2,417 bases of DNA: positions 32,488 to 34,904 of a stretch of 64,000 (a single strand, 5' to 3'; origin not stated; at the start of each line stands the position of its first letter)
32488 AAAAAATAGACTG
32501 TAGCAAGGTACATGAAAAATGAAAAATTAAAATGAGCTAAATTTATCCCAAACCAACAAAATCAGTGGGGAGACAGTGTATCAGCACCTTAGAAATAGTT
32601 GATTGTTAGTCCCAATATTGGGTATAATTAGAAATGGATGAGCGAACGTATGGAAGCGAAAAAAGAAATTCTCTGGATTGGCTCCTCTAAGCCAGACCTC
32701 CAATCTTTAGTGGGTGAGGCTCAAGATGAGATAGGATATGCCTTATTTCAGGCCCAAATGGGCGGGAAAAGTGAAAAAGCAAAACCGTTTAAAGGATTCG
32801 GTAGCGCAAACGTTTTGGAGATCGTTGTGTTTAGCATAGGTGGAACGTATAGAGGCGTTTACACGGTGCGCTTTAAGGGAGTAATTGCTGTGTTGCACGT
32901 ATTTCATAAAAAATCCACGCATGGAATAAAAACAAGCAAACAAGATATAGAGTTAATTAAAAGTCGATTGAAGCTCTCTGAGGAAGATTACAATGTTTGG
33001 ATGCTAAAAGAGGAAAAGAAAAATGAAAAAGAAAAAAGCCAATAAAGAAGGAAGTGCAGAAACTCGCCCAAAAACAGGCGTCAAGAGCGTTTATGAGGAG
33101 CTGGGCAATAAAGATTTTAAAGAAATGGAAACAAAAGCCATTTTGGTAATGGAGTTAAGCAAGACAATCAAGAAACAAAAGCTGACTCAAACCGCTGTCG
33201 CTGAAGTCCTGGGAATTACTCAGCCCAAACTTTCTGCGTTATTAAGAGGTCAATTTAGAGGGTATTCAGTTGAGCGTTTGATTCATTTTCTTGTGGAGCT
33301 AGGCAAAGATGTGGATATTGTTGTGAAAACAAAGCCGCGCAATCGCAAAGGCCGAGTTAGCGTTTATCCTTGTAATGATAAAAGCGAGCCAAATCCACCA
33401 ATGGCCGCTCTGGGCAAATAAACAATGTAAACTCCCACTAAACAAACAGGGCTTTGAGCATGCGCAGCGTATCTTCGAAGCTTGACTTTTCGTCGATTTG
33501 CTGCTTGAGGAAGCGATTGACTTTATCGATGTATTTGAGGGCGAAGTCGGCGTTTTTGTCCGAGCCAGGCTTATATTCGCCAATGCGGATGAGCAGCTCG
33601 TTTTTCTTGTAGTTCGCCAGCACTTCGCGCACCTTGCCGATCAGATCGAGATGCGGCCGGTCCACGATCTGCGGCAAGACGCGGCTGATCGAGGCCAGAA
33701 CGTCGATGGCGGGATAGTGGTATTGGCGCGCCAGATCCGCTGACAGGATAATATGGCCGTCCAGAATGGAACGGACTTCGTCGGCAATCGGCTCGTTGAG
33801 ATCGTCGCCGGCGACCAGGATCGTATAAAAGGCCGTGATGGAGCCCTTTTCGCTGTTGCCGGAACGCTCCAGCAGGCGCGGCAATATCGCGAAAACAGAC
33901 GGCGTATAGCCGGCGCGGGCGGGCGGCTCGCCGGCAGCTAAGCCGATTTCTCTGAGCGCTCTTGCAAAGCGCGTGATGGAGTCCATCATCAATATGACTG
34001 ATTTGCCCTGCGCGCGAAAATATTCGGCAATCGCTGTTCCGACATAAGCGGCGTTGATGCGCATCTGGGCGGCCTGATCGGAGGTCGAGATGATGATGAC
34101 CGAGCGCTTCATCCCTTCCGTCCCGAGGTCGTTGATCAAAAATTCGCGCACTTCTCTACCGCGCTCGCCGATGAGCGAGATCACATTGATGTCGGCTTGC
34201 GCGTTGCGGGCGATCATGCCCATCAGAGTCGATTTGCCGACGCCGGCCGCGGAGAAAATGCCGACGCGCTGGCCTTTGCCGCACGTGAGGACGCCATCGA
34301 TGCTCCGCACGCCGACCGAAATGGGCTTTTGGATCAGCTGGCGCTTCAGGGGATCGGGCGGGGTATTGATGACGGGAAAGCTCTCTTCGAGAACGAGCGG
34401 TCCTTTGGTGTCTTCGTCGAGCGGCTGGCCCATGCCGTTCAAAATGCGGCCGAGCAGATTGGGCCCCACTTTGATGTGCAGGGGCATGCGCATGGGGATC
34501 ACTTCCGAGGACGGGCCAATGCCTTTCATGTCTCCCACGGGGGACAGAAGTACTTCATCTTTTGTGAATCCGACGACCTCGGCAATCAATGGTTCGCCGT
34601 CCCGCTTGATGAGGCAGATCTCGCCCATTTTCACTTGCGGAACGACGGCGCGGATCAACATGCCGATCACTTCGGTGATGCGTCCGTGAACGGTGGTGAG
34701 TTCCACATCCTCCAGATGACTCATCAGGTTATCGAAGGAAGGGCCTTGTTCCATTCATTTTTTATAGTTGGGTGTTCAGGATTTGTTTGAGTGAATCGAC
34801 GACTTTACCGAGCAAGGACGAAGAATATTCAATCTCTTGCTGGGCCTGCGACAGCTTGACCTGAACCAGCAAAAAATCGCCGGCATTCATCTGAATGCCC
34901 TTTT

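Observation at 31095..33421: Conserved chlamydial T3SS operon is fragmented: sctO is isolated between two toxin-antitoxin cassettes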

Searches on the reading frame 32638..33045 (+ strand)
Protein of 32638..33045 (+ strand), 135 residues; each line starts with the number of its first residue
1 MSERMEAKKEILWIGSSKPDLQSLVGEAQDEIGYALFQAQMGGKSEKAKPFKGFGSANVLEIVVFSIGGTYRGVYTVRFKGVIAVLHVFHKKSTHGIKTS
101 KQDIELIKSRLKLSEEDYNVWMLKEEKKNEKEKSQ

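Call 3: search_protein_families(library=pfam, proteins=[window:32638-33045:+], max_evalue=0.01)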
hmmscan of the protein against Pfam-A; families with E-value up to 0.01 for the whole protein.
window:32638-33045:+ (135 aa): 1 family
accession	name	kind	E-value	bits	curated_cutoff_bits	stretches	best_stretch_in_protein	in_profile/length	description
PF05973.20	Gp49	-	2.9e-19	69.3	23.9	1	20-112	2-90/90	Phage derived protein Gp49-like (DUF891)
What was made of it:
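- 32638..33045 (+): Toxin of cassette 1 (Gp49/HigB-like, RelE/ParE superfamily; probable start at Met5, 32650), intact. Its C-terminus is slightly extended and overlaps the antitoxin gene by 23 nt. PF05973 E 2.9e-19 (call 3).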

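Call 30: find_homologous_proteins(query=window:32638-33045:+, max_evalue=0.00001)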
Query window:32638-33045:+ (135 aa): 83 proteins with E <= 0.00001 among 90 candidates.
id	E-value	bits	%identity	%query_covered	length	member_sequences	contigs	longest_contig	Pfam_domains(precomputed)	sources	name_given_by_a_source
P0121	2.6e-78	278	100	97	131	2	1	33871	PF05973.21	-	-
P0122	8.2e-60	218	83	93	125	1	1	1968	PF05973.21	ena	-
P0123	8.5e-54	199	78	90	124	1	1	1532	PF05973.21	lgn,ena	-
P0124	4.4e-53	196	77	88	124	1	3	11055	PF05973.21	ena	-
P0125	5.7e-51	189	74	91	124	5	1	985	PF05973.21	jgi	-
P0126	1.7e-50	188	77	85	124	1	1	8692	PF05973.21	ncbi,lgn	-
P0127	1.7e-50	188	75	86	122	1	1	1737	PF05973.21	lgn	-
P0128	6.4e-50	186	73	90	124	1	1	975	PF05973.21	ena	-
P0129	1.1e-49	185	75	86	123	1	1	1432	PF05973.21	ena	-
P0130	2.0e-49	184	77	85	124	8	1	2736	PF05973.21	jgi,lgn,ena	jgi:phage-related protein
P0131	3.8e-49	184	73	87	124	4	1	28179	PF05973.21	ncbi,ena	-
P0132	9.0e-49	182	71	90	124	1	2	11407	PF05973.21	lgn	-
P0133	1.6e-48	182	76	85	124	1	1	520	PF05973.21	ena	-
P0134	5.4e-48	180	69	90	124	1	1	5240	PF05973.21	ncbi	-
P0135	6.7e-48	180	71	88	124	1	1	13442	PF05973.21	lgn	-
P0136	7.5e-48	179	73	85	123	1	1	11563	PF05973.21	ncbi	ncbi:MAG: type II toxin-antitoxin system RelE/ParE family toxin [Chlamydiota bacterium]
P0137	8.4e-48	179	73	85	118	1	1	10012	PF05973.21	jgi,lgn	-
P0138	9.8e-48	179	72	84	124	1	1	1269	PF05973.21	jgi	jgi:phage-related protein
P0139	1.0e-47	179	70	87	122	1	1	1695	PF05973.21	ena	-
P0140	1.2e-47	179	69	87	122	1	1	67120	PF05973.21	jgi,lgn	-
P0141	1.2e-47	179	70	88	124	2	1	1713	PF05973.21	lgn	-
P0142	1.6e-47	178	73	88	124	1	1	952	PF05973.21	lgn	-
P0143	1.7e-47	178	72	86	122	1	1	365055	PF05973.21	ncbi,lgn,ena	-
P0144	2.5e-47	178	71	90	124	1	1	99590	PF05973.21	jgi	jgi:phage-related protein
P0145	3.7e-47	177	70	89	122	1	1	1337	PF05973.21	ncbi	-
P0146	5.5e-47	177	71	85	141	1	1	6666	PF05973.21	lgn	-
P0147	5.5e-47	177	73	87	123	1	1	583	PF05973.21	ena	-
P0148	1.3e-46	175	65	93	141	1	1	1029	PF05973.21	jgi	jgi:phage-related protein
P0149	1.6e-46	175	65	93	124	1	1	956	PF05973.21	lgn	-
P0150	1.9e-46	175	71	88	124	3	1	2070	PF05973.21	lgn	-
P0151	2.1e-46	175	69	87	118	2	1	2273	PF05973.21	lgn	-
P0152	1.6e-45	172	66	90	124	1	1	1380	PF05973.21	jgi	-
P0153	8.5e-45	170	66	93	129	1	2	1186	PF05973.21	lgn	-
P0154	3.6e-44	168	67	87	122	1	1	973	PF05973.21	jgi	jgi:phage-related protein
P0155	4.4e-44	167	70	85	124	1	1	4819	PF05973.21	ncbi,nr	ncbi:MAG: type II toxin-antitoxin system RelE/ParE family toxin [Ignavibacteriae bacterium]|nr:type 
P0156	1.3e-43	166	65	93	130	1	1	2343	PF05973.21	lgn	-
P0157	2.0e-43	165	65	91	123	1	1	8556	PF05973.21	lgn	-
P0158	2.3e-43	165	66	88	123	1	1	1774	PF05973.21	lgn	-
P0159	3.0e-43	165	63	90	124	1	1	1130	PF05973.21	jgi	jgi:phage-related protein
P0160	3.4e-43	164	65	90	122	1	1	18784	PF05973.21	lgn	-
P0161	4.5e-43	164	67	89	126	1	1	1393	PF05973.21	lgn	-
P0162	6.0e-43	164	63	93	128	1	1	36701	PF05973.21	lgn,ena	-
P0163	6.6e-43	163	66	88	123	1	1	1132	PF05973.21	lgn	-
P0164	7.8e-43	163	66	88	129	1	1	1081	PF05973.21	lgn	-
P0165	8.0e-43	163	76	72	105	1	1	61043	PF05973.21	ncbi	-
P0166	1.1e-42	163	64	90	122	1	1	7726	PF05973.21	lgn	-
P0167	2.5e-42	162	64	88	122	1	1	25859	PF05973.21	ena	-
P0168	2.9e-42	161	69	84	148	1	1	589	PF05973.21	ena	-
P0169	7.2e-41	157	60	94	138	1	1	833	PF05973.21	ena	-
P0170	1.3e-40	156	64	88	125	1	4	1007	PF05973.21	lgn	-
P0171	2.9e-40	155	64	87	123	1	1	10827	PF05973.21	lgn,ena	-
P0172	2.9e-40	155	66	82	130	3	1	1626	PF05973.21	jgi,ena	-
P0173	4.0e-40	154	64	90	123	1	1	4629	PF05973.21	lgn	-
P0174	1.6e-39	152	64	84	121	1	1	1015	PF05973.21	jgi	jgi:phage-related protein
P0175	5.1e-39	151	63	85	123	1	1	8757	PF05973.21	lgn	-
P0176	1.5e-38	149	63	84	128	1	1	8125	PF05973.21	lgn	-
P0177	3.7e-38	148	62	88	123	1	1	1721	PF05973.21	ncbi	-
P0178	4.7e-37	145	61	90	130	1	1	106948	PF05973.21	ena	-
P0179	4.6e-36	141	64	84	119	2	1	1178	PF05973.21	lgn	-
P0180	2.9e-35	139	81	62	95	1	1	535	PF05973.21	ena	-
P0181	3.6e-35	138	74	67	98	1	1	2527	PF05973.21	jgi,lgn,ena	-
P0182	3.4e-33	132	61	81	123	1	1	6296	PF05973.21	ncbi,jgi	jgi:phage-related protein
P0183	4.3e-33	132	69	67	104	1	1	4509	PF05973.21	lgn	-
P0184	7.3e-33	131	55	87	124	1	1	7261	PF05973.21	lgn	-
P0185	5.3e-32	128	74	65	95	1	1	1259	PF05973.21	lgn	-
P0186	9.2e-32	127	57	79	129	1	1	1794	PF05973.21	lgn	-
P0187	1.2e-31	127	74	63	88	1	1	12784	PF05973.21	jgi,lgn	jgi:phage-related protein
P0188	2.5e-31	126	55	84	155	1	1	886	PF05973.21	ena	-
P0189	2.8e-31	126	75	61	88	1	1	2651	PF05973.21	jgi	jgi:phage-related protein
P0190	8.2e-31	124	56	84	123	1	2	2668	PF05973.21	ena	-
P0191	4.3e-30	122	76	58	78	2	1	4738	PF05973.21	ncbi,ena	-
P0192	2.0e-29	120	58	78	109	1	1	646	PF05973.21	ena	-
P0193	2.1e-29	120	52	91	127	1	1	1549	PF05973.21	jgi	jgi:phage-related protein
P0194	4.8e-29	119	55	84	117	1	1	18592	PF05973.21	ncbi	-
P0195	5.0e-29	119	51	90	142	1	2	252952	PF05973.21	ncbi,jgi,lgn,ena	jgi:phage-related protein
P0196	3.3e-28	116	52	86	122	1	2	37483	PF05973.21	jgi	jgi:phage-related protein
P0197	1.1e-27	114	53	82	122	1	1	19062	PF05973.21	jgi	jgi:phage-related protein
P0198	2.3e-26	110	59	77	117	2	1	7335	PF05973.21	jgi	-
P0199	1.1e-25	108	53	82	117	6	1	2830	PF05973.21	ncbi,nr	ncbi:addiction module toxin RelE [candidate division KSB1 bacterium]|nr:addiction module toxin RelE 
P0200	1.0e-23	101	61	64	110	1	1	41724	PF05973.21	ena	-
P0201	6.2e-21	92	50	80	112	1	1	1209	PF05973.21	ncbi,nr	ncbi:MAG: type II toxin-antitoxin system RelE/ParE family toxin [Gammaproteobacteria bacterium]|nr:t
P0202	6.7e-20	89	54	71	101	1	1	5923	PF05973.21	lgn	-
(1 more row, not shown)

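Call 31: find_encoding_contigs(protein=P0124, flank=6000, max_places=3)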
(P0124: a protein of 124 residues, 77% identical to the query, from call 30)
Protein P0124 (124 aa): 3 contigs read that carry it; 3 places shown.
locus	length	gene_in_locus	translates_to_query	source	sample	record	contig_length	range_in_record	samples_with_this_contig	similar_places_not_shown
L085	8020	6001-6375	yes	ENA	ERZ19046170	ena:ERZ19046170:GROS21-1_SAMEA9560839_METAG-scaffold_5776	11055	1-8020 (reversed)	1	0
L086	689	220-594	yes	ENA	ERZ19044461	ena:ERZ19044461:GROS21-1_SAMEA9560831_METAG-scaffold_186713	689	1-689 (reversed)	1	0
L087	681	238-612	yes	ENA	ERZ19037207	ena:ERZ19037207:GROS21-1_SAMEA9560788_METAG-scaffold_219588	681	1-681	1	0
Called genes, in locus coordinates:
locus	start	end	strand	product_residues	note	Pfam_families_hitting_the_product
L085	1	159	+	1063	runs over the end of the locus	?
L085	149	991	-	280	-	PF01048:PNP_UDP_1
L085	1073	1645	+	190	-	PF08207:EFP_N, PF01132:EFP, PF09285:Elong-fact-P_C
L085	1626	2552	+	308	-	PF00152:tRNA-synt_2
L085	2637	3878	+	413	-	PF01637:ATPase_2 (faint), PF13173:AAA_14, PF13635:DUF4143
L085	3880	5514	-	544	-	PF00795:CN_hydrolase, PF02540:NAD_synthase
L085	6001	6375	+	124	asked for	PF05973:Gp49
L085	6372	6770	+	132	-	PF13744:HTH_37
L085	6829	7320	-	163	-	-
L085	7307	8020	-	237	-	?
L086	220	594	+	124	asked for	PF05973:Gp49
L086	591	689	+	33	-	?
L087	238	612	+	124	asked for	PF05973:Gp49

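Call 32: find_encoding_contigs(protein=P0122, flank=3000, max_places=2)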
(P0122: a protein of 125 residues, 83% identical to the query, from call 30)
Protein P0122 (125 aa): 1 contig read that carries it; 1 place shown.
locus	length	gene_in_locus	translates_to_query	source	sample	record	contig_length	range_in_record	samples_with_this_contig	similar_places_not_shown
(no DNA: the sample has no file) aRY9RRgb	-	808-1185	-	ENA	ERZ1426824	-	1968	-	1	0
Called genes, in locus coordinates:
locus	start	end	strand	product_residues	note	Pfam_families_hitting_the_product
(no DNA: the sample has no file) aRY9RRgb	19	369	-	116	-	-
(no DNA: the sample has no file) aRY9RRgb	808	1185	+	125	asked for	PF05973:Gp49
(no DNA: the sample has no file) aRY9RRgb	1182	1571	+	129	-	PF13744:HTH_37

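Call 33: find_encoding_contigs(protein=P0136, flank=6000, max_places=2)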
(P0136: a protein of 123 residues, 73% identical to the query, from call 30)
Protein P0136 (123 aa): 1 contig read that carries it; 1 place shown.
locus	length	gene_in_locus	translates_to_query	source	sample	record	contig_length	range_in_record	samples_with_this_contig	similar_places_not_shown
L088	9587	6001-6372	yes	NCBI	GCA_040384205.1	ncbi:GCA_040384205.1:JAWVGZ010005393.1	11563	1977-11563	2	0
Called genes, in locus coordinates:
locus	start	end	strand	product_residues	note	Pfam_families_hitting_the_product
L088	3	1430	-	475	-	-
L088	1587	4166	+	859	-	PF00133:tRNA-synt_1, PF09334:tRNA-synt_1g, PF13603:tRNA-synt_1_2, PF08264:Anticodon_1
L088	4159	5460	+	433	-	PF04413:Glycos_transf_N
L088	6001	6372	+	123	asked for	PF05973:Gp49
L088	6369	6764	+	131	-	PF13744:HTH_37, PF01381:HTH_3 (weak)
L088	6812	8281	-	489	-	PF00106:adh_short, PF13561:adh_short_C2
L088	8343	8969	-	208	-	-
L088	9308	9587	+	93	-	?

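Call 60: find_related_loci(query=A5, collection=metagenome_contigs, flank=4000)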
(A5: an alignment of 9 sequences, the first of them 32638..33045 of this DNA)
Query A5 (135 aa) in metagenome_contigs; peptide patterns used: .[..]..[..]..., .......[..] (x = any residue, [..] = any of these).
599 stretches matched a pattern (row limit reached: there are more); 120 encode a relative of the query (tblastn E <= 1e-3); the best 80 are kept; 80 distinct loci.
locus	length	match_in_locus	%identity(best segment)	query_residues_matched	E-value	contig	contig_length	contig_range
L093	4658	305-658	73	9-126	1e-54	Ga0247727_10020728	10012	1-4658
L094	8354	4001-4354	69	9-126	2e-53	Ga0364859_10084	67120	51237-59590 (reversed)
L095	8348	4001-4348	66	9-124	6e-50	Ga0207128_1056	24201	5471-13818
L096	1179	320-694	63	3-127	1e-50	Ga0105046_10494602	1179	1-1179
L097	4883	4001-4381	60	1-127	3e-47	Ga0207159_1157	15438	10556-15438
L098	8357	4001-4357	65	3-121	9e-47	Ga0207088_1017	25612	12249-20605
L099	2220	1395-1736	65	9-122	2e-46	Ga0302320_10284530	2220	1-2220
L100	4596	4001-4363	61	9-129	4e-45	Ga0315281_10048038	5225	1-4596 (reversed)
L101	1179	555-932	57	1-126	6e-46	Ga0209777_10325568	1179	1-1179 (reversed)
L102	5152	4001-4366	57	9-130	1e-43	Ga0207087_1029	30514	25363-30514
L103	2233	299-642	74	9-123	3e-41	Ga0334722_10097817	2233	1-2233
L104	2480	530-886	56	4-122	9e-39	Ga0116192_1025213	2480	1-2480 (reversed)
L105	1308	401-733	57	6-116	2e-37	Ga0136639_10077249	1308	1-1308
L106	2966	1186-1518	57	9-119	3e-36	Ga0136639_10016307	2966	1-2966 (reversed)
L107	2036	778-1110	56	6-116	4e-36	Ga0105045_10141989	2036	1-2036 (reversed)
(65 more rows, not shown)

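Call 65: search_solved_structures(query=window:32638-33045:+, max_evalue=0.01)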
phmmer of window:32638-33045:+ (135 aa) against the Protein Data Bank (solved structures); distinct sequences matched with E-value up to 0.01: 0.

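Call 71: search_solved_structures(query=A5, max_evalue=0.1)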
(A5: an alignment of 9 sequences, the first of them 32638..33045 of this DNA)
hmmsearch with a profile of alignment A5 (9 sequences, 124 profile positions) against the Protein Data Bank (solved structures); distinct sequences matched with E-value up to 0.1: 0.
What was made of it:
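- Tried and rejected: Searches with the cassette 1 toxin, alone and as a profile, gave no hit (calls 65, 71).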

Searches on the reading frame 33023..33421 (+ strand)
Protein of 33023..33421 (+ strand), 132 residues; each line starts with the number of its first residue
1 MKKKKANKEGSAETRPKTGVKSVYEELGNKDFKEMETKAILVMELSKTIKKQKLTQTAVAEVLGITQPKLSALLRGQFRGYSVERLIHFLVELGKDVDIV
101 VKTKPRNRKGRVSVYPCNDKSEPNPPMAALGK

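Call 3: search_protein_families(library=pfam, proteins=[window:33023-33421:+], max_evalue=0.01)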
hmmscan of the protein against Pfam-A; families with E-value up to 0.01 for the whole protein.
window:33023-33421:+ (132 aa): 5 families
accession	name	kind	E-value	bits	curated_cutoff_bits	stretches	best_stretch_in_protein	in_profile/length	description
PF13744.12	HTH_37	-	1.8e-22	79.3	27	1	23-102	1-80/80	Helix-turn-helix domain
PF01381.28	HTH_3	-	0.00018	21.9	23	1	50-78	6-33/55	Helix-turn-helix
PF13443.12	HTH_26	-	0.0015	19.2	22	1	45-88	2-45/63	Cro/C1-type HTH DNA-binding domain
PF12844.13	HTH_19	-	0.0041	17.4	30.2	1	46-94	5-52/64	Helix-turn-helix domain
PF13560.12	HTH_31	-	0.0054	17.4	27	1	53-77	14-38/64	Helix-turn-helix domain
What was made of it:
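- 33023..33421 (+): Antitoxin of cassette 1 (HTH_37/XRE type, 132 aa), intact. PF13744 E 1.8e-22 (call 3).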

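Call 66: search_solved_structures(query=window:33023-33421:+, max_evalue=0.01)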
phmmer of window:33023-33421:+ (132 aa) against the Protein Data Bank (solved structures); distinct sequences matched with E-value up to 0.01: 3.
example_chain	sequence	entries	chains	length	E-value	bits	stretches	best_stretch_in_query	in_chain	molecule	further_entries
2o38_A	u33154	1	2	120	1.1e-18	70.8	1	8-115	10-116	Hypothetical protein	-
2a6c_A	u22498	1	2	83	3.6e-09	40.1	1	34-102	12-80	Helix-turn-helix motif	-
7rt7_D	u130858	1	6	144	0.0084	19.6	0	7-58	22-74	RhsI2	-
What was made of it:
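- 33023..33421 (+): PDB 2o38 matches at E 1e-18 (call 66).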

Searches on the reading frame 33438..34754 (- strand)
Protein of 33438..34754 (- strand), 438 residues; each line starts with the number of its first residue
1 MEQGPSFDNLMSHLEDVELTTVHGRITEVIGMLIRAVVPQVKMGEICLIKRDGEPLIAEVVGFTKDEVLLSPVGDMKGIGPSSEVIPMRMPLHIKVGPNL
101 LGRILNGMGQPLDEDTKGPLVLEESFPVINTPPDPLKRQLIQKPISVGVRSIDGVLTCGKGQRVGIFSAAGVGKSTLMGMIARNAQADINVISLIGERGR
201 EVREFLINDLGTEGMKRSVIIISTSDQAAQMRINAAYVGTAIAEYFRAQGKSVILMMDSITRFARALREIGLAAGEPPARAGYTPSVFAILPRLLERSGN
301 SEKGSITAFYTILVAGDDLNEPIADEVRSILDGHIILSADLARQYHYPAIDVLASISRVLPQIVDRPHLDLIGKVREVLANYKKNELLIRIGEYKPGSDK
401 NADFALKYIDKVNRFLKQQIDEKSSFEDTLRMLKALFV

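Call 3: search_protein_families(library=pfam, proteins=[window:33438-34754:-], max_evalue=0.01)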
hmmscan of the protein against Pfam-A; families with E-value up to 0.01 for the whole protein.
window:33438-34754:- (438 aa): 4 families
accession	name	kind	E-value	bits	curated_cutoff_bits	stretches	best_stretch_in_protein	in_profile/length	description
PF00006.31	ATP-synt_ab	-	2.8e-88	295.5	29.5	1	148-357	1-213/213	ATP synthase alpha/beta family, nucleotide-binding domain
PF18269.6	T3SS_ATPase_C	-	5.2e-24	84.3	22.7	1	364-435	1-72/72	T3SS EscN ATPase C-terminal domain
PF02874.29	ATP-synt_ab_N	-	2.3e-05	25.2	20.9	1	26-87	1-67/69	ATP synthase alpha/beta family, beta-barrel domain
PF00005.33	ABC_tran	-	0.0022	19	25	1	156-194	6-44/137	ABC transporter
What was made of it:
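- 33438..34754 (-): sctN (cdsN) T3SS ATPase, intact. PF00006 E 2.8e-88 and PF18269 T3SS_ATPase_C (call 3).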
